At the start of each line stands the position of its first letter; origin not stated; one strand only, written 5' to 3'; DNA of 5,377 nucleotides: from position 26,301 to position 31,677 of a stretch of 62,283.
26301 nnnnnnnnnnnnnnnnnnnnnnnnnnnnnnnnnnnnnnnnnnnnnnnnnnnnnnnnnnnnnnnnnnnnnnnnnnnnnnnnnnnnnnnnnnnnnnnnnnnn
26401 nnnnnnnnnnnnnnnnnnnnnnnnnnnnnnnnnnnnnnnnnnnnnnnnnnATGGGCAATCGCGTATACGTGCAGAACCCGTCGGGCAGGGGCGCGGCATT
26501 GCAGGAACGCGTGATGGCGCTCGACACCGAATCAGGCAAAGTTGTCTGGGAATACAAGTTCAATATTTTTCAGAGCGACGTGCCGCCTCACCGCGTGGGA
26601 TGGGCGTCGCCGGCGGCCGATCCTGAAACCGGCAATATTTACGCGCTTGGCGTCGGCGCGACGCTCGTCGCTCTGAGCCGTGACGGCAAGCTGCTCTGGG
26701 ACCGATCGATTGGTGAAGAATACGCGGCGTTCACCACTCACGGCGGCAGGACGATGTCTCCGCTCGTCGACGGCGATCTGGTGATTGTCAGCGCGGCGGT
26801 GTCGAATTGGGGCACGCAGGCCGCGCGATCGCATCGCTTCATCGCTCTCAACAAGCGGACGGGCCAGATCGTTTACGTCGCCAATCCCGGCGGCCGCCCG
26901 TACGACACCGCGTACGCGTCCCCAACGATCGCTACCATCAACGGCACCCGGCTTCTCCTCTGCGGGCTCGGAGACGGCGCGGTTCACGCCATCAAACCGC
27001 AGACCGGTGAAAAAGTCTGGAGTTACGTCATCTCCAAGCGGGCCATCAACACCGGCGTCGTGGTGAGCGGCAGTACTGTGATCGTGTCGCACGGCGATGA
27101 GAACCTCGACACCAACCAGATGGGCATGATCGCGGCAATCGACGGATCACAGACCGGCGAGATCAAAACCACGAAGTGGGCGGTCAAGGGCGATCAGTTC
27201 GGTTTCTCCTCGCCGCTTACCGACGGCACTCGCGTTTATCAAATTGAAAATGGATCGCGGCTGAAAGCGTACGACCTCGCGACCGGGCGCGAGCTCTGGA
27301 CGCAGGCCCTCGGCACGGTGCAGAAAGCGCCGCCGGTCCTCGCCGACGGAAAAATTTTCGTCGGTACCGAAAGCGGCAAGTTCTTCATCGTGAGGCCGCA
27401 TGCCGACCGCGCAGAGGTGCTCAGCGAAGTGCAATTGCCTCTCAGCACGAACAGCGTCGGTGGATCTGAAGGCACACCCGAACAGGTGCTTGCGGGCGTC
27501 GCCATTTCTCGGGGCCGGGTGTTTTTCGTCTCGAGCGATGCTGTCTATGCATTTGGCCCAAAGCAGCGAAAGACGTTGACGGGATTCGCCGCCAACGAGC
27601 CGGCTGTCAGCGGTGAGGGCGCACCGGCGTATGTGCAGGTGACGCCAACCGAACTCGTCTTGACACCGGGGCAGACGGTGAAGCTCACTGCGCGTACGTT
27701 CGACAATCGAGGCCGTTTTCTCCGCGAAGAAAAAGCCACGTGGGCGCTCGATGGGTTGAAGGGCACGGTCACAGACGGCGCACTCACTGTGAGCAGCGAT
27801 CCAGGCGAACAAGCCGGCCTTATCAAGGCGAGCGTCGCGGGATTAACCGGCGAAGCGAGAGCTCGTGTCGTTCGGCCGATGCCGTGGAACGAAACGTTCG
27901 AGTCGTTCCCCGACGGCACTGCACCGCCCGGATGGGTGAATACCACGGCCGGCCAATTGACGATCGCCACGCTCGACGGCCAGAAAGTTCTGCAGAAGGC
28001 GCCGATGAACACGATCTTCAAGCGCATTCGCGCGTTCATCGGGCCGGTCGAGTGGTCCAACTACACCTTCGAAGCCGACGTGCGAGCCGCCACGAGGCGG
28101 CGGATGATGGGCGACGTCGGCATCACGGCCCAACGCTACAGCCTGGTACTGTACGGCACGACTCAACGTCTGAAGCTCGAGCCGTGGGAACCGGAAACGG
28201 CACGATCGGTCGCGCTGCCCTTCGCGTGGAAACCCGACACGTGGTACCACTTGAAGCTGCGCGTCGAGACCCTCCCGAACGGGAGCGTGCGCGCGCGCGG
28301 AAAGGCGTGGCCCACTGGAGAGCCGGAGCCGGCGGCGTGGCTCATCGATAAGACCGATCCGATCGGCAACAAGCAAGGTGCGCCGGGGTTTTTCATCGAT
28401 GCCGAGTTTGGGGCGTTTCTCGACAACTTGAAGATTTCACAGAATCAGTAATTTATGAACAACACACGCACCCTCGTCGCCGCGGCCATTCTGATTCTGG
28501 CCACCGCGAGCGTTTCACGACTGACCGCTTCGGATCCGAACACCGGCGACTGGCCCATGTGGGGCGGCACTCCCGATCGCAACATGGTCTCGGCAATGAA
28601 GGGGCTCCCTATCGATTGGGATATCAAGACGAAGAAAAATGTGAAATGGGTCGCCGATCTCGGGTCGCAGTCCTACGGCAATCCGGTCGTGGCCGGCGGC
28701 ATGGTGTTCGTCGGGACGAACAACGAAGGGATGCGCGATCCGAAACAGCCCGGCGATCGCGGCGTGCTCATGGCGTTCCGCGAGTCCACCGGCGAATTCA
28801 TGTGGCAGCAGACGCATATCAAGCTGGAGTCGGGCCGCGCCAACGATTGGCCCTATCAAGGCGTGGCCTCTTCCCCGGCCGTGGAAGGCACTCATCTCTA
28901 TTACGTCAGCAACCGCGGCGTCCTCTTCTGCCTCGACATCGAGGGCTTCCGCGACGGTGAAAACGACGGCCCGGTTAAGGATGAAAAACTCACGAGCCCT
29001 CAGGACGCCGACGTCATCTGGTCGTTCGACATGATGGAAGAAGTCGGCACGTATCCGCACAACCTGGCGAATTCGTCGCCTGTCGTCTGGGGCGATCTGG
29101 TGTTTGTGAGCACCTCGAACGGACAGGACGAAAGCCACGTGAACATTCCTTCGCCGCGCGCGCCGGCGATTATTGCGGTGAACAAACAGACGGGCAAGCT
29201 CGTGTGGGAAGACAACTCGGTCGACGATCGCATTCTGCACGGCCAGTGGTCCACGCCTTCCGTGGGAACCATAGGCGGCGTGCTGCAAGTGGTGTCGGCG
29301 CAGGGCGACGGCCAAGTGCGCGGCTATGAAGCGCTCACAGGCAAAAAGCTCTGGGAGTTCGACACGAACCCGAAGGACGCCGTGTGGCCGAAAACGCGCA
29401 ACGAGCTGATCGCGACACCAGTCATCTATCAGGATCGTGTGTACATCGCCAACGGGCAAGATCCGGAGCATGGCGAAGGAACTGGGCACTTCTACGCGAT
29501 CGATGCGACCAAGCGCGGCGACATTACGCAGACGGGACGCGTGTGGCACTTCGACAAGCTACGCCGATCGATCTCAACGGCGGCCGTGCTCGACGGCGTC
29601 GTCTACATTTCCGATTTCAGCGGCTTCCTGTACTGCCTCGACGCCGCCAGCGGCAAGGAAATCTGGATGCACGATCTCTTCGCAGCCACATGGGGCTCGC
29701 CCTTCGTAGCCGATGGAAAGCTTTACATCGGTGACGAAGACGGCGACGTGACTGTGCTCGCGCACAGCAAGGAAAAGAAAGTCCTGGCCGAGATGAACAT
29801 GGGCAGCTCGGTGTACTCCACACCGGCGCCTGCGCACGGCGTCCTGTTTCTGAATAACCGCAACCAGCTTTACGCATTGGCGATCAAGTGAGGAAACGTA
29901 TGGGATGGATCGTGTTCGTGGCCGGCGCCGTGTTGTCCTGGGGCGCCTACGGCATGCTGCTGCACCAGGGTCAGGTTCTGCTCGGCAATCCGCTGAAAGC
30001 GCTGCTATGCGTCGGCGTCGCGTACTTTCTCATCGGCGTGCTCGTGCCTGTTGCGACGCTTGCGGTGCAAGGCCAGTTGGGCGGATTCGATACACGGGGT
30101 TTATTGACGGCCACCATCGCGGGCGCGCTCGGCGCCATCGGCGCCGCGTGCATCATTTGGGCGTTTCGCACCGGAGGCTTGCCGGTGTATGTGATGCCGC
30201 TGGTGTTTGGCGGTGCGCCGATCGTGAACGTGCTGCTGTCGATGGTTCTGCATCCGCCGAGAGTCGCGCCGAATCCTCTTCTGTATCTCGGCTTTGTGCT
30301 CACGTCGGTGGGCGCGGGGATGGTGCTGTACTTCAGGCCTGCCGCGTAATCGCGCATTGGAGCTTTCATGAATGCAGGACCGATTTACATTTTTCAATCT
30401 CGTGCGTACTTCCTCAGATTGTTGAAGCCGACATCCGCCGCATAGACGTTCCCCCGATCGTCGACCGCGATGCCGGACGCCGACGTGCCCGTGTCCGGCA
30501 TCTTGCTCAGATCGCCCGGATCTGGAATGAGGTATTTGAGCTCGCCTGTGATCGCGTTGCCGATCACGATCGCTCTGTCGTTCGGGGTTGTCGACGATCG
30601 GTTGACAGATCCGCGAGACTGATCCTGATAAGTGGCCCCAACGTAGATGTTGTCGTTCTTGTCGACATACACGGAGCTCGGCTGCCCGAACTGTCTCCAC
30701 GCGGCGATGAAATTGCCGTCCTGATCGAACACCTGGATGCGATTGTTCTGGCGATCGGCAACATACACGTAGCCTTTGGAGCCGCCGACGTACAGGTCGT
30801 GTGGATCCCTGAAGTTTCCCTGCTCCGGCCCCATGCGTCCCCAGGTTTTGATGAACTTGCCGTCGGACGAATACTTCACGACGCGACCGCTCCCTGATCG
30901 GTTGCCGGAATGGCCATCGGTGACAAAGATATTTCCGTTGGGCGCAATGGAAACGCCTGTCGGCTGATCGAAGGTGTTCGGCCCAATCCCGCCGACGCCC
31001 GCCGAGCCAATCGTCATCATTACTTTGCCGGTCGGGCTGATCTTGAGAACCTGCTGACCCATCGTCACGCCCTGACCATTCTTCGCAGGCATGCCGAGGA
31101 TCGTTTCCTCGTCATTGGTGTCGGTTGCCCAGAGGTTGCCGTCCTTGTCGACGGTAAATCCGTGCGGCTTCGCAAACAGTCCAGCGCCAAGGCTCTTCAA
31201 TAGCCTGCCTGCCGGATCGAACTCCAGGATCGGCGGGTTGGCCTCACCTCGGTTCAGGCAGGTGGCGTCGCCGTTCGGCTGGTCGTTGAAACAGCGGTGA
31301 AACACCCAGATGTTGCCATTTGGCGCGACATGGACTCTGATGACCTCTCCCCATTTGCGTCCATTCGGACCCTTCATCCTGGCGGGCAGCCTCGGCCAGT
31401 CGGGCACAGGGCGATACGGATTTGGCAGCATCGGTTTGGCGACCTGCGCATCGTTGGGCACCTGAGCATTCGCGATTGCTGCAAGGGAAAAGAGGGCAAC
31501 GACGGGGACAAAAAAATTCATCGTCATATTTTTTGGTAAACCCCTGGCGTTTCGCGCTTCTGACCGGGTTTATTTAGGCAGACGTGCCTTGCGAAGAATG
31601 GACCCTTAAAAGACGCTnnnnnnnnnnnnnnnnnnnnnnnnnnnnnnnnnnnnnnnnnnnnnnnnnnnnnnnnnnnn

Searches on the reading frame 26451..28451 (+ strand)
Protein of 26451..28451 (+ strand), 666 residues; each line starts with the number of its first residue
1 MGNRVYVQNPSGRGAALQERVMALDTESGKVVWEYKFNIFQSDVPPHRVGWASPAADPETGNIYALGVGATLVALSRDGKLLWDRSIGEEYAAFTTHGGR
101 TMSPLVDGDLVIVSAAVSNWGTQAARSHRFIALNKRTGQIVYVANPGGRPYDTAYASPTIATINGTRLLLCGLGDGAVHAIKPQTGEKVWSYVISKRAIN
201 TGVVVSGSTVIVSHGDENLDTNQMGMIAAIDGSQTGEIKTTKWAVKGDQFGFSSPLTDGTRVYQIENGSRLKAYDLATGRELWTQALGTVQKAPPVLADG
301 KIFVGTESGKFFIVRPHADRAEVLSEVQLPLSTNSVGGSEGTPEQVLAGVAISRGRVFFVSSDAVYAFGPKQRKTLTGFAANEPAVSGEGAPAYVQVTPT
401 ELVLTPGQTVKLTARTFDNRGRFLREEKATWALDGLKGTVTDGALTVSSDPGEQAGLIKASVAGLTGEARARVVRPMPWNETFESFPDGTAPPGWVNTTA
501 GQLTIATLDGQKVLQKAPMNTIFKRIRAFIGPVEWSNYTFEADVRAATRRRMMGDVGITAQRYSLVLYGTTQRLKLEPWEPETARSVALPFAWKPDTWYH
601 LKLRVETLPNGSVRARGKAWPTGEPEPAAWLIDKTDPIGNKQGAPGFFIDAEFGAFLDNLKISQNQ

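Call 9: search_protein_families(library=pfam, proteins=[window:26451-28451:+], max_evalue=0.001)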
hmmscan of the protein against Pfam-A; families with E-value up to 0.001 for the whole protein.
window:26451-28451:+ (666 aa): 3 families
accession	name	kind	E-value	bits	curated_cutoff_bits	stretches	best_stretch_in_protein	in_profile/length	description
PF13360.13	PQQ_2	-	7e-25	88.5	27.6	2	19-218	3-180/233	Outer membrane protein assembly factor BamB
PF13570.13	Beta-prop_ACSF4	-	8.1e-09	35.7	133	1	124-315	25-201/329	Beta-alanine-activating enzyme, beta-propeller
PF01011.28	PQQ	-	2.8e-08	33.4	26.7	0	259-296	548-585/595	Glucose/ethanol/alcohol dehydrogenase, beta-propeller domain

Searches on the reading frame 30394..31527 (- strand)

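Call 9: search_protein_families(library=pfam, proteins=[window:30394-31527:-], max_evalue=0.001)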
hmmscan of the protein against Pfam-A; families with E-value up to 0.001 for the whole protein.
window:30394-31527:- (377 aa): 5 families
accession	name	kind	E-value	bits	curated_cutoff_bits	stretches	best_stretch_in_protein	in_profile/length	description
PF01436.27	NHL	-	1.2e-25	88.7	20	2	239-267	1-28/28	NHL repeat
PF06739.17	SBBP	-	8.8e-10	38.8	20.5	0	345-363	10-28/38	Beta-propeller repeat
PF22701.2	Mala_s_1-like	-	2.5e-06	27.8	27.5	0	158-206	109-151/195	Mal s 1 allergenic protein-like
PF07494.17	Reg_prop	-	6.8e-05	23.1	20.4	0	124-134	10-20/24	Two component regulator propeller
PF08450.18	SGL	-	0.00046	20.3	26.3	0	125-278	92-221/246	SMP-30/Gluconolactonase/LRE-like region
